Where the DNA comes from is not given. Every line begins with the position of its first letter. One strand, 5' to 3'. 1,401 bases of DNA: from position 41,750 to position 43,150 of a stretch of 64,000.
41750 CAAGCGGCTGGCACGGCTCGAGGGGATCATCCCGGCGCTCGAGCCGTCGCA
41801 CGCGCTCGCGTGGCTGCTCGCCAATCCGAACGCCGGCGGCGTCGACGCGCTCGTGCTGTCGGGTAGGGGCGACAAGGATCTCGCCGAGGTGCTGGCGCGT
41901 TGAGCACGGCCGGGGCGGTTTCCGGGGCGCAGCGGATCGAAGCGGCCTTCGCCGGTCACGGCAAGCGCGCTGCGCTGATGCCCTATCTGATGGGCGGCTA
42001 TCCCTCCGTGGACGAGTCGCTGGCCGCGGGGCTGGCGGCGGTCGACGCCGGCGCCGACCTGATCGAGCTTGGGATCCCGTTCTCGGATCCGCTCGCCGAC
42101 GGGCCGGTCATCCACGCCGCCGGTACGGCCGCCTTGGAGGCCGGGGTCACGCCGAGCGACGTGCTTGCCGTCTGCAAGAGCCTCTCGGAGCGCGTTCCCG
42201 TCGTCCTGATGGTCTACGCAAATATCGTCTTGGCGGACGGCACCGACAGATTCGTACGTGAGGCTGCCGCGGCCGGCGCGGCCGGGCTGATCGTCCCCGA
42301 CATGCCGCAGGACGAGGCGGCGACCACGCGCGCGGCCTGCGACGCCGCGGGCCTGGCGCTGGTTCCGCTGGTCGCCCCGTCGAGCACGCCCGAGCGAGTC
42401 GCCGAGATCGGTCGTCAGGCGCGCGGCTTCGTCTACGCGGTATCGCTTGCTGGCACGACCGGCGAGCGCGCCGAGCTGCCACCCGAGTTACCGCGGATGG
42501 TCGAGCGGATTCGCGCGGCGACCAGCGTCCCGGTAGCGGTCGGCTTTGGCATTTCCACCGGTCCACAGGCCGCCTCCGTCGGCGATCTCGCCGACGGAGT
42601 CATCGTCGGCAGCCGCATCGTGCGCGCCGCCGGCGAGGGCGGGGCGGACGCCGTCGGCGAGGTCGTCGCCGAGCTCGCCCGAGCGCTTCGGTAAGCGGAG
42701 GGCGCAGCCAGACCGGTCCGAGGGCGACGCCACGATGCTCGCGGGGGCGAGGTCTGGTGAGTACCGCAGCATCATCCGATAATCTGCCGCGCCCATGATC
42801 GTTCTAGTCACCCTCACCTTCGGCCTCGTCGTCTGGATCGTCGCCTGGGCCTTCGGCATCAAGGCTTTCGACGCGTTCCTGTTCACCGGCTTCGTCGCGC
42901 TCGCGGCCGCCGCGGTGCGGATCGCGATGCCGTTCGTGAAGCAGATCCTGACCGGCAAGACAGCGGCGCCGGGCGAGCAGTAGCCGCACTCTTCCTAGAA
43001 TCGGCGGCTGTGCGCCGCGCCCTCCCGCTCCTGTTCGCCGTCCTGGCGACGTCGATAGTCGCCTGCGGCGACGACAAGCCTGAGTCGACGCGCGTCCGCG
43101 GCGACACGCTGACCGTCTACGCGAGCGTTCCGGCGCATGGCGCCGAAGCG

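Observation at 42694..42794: Conserved ~100-nt intergenic element present twice, with identical block spacing and one compensatory base change (candidate cis-regulatory RNA or shared operator/promoter)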

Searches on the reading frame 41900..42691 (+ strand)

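Call 57: search_protein_families(library=pfam, proteins=[window:41900-42691:+])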
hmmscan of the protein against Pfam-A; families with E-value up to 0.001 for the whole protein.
window:41900-42691:+ (264 aa): 1 family
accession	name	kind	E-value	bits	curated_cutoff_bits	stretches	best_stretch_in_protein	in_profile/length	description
PF00290.26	Trp_syntA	-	1.9e-77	260.2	27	1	21-246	7-235/259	Tryptophan synthase alpha chain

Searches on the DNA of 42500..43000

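Call 8: search_rna_families(source=window, start=42500, end=43000, threshold=evalue, max_evalue=10, show_alignments=3)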
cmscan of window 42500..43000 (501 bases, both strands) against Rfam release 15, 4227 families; matches with E-value up to 10: 9.
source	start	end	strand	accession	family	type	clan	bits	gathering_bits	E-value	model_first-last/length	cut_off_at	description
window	42605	42636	+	RF00382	DnaX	Cis-reg; frameshift_element;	-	22.8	35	0.0085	32-63/65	no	DnaX ribosomal frameshifting element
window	42572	42604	+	RF01059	mir-598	Gene; miRNA;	-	20.3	69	0.13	1-80/80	no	mir-598 microRNA precursor family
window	42566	42642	-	RF04311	dauA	Cis-reg;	-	19.9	45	1.1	1-88/88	no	dauA ncRNA motif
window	42530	42613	-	RF02949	Cupriavidus-1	Gene; sRNA;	-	19.6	45.5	1.6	1-78/78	no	Cupriavidus-1 RNA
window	42543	42611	-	RF01516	v-snoRNA-1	Gene; snRNA; snoRNA; CD-box;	-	18.5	75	0.27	1-65/65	no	Human herpesvirus 1 small nucleolar RNA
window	42571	42602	+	RF00498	EAV_LTH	Cis-reg; leader;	-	15.8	70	0.74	1-45/45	no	Equine arteritis virus leader TRS hairpin (LTH)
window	42632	42679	+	RF00305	snoZ248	Gene; snRNA; snoRNA; CD-box;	-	14.3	120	6.7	33-83/137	no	Small nucleolar RNA Z248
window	42732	42880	-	RF02421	Bp1_684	Gene; sRNA;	-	11.2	44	9.7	1-113/113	no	Burkholderia sRNA Bp1_Cand684_SIPHT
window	42574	42599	+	RF02886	npcTB_6715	Gene; sRNA;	-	10.4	72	3.4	98-123/212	no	Mycobacterium sRNA 6715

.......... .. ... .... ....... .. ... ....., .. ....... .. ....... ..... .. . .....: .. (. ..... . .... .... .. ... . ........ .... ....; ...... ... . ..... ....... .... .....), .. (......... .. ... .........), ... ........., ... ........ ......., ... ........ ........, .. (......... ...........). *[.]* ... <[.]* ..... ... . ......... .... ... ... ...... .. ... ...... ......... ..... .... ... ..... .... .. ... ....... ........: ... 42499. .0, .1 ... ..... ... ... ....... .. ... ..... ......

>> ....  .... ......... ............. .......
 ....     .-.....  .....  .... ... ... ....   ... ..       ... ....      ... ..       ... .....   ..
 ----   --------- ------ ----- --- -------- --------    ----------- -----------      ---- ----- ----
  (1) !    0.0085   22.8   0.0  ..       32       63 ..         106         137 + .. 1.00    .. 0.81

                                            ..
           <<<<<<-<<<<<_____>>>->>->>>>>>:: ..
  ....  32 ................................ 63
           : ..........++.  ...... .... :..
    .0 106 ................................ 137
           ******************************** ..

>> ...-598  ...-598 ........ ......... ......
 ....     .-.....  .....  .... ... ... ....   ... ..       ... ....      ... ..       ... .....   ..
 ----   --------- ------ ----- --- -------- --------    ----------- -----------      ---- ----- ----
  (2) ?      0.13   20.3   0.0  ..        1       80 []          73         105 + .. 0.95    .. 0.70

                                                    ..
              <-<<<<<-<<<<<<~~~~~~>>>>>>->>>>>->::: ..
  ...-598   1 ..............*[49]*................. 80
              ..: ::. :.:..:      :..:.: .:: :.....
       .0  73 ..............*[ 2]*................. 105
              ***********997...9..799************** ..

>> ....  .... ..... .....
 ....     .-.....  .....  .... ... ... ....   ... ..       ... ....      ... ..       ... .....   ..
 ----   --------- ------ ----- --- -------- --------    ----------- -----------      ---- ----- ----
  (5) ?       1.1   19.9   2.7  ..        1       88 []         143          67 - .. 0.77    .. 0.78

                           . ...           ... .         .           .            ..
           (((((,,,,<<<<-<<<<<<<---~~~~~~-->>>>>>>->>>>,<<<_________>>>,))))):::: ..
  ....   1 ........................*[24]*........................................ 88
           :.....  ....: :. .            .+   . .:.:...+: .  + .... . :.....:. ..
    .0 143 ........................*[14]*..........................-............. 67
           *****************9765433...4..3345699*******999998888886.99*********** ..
